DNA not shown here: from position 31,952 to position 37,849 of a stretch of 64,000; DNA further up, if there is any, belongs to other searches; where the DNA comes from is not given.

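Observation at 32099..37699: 1866-aa surface protein built from Listeria-Bacteroides (GW-type) repeats, with no sortase signal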

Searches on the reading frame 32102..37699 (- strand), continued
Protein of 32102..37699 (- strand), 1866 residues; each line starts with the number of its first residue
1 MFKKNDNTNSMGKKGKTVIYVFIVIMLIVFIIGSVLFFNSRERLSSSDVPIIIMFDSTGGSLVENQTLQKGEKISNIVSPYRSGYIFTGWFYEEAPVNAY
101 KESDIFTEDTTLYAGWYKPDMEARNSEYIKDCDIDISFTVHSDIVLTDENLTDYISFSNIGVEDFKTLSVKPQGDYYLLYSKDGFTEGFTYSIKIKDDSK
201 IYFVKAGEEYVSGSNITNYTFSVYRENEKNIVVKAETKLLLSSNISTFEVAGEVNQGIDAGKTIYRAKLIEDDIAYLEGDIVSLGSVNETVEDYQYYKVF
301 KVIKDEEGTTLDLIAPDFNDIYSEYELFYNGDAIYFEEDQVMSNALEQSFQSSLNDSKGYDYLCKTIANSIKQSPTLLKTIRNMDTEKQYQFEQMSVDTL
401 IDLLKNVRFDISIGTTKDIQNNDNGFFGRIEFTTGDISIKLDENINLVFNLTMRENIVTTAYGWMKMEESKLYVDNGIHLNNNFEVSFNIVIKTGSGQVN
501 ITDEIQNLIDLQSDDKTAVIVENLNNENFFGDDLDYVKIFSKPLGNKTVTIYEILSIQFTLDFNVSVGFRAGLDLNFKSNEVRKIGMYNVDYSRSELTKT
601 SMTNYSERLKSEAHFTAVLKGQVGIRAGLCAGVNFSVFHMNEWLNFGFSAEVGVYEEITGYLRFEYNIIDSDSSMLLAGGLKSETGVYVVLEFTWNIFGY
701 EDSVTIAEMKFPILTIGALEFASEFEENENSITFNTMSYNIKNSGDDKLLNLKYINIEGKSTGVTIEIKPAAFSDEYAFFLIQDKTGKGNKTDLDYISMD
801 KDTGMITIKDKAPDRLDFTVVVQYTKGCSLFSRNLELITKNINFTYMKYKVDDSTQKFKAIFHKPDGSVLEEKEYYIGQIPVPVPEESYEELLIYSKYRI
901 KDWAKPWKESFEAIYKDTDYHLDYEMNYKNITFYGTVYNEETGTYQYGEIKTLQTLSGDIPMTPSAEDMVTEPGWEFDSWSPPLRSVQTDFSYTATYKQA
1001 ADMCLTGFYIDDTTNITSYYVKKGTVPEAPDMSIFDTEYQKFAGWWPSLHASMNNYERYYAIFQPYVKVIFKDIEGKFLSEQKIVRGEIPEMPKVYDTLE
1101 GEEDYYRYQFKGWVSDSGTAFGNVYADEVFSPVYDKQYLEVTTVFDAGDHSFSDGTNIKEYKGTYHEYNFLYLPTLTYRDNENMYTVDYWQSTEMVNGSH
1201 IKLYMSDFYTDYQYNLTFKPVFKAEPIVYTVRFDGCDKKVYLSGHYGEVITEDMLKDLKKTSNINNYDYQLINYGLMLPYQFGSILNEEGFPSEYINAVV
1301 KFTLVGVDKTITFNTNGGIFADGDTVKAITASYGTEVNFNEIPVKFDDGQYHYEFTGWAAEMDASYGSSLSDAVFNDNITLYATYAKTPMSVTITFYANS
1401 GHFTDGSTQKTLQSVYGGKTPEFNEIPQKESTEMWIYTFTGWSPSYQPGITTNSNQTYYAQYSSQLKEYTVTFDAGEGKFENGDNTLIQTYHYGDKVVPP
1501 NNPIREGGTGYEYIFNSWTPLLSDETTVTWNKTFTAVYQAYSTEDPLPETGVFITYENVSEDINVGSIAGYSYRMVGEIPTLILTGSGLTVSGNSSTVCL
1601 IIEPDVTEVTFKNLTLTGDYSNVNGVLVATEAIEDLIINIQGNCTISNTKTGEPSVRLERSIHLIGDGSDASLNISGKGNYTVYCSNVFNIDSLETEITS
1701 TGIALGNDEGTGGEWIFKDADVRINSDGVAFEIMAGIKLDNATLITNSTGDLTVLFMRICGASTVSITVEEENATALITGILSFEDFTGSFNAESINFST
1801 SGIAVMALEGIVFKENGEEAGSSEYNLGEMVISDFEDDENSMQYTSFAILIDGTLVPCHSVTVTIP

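Call 27: find_encoding_contigs(protein=P0011, flank=8000, max_places=1)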
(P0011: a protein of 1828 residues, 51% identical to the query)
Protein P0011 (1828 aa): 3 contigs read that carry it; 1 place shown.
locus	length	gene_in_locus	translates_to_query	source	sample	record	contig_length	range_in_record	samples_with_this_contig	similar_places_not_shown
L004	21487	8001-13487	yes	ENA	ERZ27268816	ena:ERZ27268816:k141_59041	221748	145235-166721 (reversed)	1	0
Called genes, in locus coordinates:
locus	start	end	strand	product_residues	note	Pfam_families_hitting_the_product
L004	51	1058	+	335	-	PF00044:Gp_dh_N, PF02800:Gp_dh_C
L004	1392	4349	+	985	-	PF00932:LTD, PF26342:TP_1001_2nd (faint), PF00932:LTD, PF13287:Fn3_assoc, PF13290:CHB_HEX_C_1, PF08757:CotH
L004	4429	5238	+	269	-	PF01520:Amidase_3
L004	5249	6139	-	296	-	PF00149:Metallophos, PF12850:Metallophos_2 (weak)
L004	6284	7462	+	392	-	-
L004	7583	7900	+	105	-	-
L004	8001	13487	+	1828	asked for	PF09479:Flg_new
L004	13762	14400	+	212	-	PF27271:AF_1327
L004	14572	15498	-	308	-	PF00561:Abhydrolase_1, PF12146:Hydrolase_4 (weak), PF12697:Abhydrolase_6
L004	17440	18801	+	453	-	PF00919:UPF0004, PF04055:Radical_SAM, PF01938:TRAM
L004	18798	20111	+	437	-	-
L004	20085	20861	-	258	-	PF21946:LppM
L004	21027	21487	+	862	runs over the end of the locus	PF01624:MutS_I, PF05188:MutS_II, PF05192:MutS_III, PF05190:MutS_IV, PF00488:MutS_V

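Call 28: find_encoding_contigs(protein=P0025, flank=8000, max_places=1)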
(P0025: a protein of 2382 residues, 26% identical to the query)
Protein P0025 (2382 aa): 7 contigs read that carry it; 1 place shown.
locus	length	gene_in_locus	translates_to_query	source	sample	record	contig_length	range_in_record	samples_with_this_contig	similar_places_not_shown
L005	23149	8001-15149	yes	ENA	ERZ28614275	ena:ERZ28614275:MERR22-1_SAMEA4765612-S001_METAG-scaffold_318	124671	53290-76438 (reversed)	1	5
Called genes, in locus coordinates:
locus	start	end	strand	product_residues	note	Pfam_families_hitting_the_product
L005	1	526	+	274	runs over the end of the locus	PF04383:KilA-N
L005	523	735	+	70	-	PF01381:HTH_3 (weak)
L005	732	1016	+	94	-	PF13306:LRR_5 (weak)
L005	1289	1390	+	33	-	-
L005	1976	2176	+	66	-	-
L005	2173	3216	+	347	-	-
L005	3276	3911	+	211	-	PF01135:PCMT (weak), PF01596:Methyltransf_3, PF13847:Methyltransf_31 (weak), PF13578:Methyltransf_24 (weak)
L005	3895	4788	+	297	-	PF01136:Peptidase_U32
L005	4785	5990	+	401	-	PF01136:Peptidase_U32, PF16325:Peptidase_U32_C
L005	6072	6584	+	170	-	PF03449:GreA_GreB_N, PF01272:GreA_GreB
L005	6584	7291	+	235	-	PF01048:PNP_UDP_1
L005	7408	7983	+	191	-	PF00440:TetR_N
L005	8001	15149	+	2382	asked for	PF09479:Flg_new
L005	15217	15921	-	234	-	PF00899:ThiF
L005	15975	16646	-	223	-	PF04542:Sigma70_r2, PF01381:HTH_3 (faint), PF04545:Sigma70_r4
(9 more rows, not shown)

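Call 57: find_related_loci(query=A1, collection=genome_contigs, flank=6000)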
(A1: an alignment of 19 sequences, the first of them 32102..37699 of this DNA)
Query A1 (1866 aa) in genome_contigs; peptide patterns used: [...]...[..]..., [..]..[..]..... (x = any residue, [..] = any of these).
509 stretches matched a pattern; 7 encode a relative of the query (tblastn E <= 1e-3); 6 distinct loci.
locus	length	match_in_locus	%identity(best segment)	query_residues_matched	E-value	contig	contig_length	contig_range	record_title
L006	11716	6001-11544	46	9-1864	0e+0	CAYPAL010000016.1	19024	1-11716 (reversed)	MAG TPA_asm: uncultured Oscillospiraceae bacterium isolate SRP192927_co6_430 genome assembly, contig: NODE_6367_length_1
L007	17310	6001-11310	48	19-1864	0e+0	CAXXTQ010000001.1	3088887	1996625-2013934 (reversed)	MAG: Christensenellaceae bacterium isolate da5b4d75-ff56-416d-93ad-0d8c7092aa02 genome assembly, contig: contig_1, whole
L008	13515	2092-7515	57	1-1864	0e+0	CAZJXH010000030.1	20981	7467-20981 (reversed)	MAG TPA_asm: uncultured Oscillospiraceae bacterium isolate SRP302447_co2_281 genome assembly, contig: NODE_7052_length_2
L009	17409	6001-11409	50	5-1864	0e+0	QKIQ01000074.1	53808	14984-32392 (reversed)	MAG: Clostridia bacterium isolate SZUA-584 scaffold_954, whole genome shotgun sequence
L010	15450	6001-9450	38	51-1817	4e-113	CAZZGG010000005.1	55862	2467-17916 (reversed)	MAG TPA_asm: uncultured Oscillospiraceae bacterium isolate binchicken_co39_485 genome assembly, contig: NODE_1274_length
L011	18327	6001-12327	25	33-1833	7e-29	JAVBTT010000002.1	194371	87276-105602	MAG: Oscillospiraceae bacterium isolate EPI_MAG_00258 c_000007701692, whole genome shotgun sequence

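Call 68: search_solved_structures(query=A1, max_evalue=1)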
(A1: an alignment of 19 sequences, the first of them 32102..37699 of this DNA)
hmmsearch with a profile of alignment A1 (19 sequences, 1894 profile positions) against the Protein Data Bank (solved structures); distinct sequences matched with E-value up to 1: 8.
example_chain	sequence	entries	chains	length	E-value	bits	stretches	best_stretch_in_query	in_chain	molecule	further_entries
10qf_A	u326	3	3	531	0.00017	22.2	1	70-137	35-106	exo-alpha-sialidase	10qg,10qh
10qi_A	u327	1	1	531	0.00017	22.2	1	70-137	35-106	exo-alpha-sialidase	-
2y5p_A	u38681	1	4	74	0.00064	20.3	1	71-134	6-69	INTERNALIN B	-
9qr5_A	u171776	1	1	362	0.0024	18.4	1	68-134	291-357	Internalin B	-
1m9s_A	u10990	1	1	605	0.0048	17.4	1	69-139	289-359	Internalin B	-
2y5q_A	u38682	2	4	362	0.0066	16.9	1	68-134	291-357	INTERNALIN B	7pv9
7nms_A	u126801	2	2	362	0.0069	16.8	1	68-134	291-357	Internalin B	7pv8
9qr4_A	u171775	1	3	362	0.013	16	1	69-134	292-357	Internalin B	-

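Call 73: list_cluster_members(proteins=[P0001, P0007, P0014, P0025, P0022])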
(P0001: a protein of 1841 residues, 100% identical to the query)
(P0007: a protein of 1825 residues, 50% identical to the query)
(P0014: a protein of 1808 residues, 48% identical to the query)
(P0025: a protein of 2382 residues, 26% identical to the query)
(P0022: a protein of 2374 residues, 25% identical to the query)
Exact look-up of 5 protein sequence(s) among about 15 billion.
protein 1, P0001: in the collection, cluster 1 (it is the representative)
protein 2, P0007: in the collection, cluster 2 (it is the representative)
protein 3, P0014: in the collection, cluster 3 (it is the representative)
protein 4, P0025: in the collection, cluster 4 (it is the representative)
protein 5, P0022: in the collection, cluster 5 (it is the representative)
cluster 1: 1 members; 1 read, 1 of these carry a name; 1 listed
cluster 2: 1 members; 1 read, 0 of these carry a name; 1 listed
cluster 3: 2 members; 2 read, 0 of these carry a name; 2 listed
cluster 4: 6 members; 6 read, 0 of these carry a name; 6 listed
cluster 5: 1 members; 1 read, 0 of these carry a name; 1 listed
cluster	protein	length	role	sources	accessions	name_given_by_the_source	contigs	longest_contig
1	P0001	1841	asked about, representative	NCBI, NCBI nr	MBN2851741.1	MAG: InlB B-repeat-containing protein [Clostridia bacterium] | InlB B-repeat-containing protein [Clostridia bacterium]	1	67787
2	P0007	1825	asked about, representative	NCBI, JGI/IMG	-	-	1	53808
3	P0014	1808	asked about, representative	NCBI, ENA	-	-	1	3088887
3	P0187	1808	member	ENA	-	-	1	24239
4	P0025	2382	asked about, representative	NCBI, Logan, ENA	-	-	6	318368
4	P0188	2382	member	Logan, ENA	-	-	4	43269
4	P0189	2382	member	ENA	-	-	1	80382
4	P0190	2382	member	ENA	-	-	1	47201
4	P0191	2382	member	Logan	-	-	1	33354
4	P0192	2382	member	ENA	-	-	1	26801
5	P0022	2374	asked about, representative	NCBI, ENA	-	-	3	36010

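Call 79: search_protein_families(library=pfam, alignment_id=A1, max_evalue=0.1)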
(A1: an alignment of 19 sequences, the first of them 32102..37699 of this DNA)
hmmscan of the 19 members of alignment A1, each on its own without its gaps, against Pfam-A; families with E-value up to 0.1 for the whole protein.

A. member 1, window:32102-37699:- (1866 aa): 1 family
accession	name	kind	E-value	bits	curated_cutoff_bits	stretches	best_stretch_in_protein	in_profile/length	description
PF09479.16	Flg_new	-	1.8e-16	60.4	27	3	53-114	3-64/65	Listeria-Bacteroides repeat domain (List_Bact_rpt)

B. families by the number of members that match (of 19 scanned): 8 families
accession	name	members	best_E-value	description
PF09479.16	Flg_new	19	2e-45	Listeria-Bacteroides repeat domain (List_Bact_rpt)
PF03370.18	CBM_21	9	0.018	Carbohydrate/starch-binding module (family 21)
PF18998.6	Flg_new_2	3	0.0046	Divergent InlB B-repeat domain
PF01833.30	TIG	1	0.013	IPT/TIG domain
PF13620.12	CarboxypepD_reg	1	0.042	Carboxypeptidase regulatory-like domain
PF21576.2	T6SS_Tgi2PP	1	0.048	T6SS, Immunity protein Tgi2PP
PF02706.20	Wzz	1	0.052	Chain length determinant protein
PF09716.15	ETRAMP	1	0.094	Malarial early transcribed membrane protein (ETRAMP)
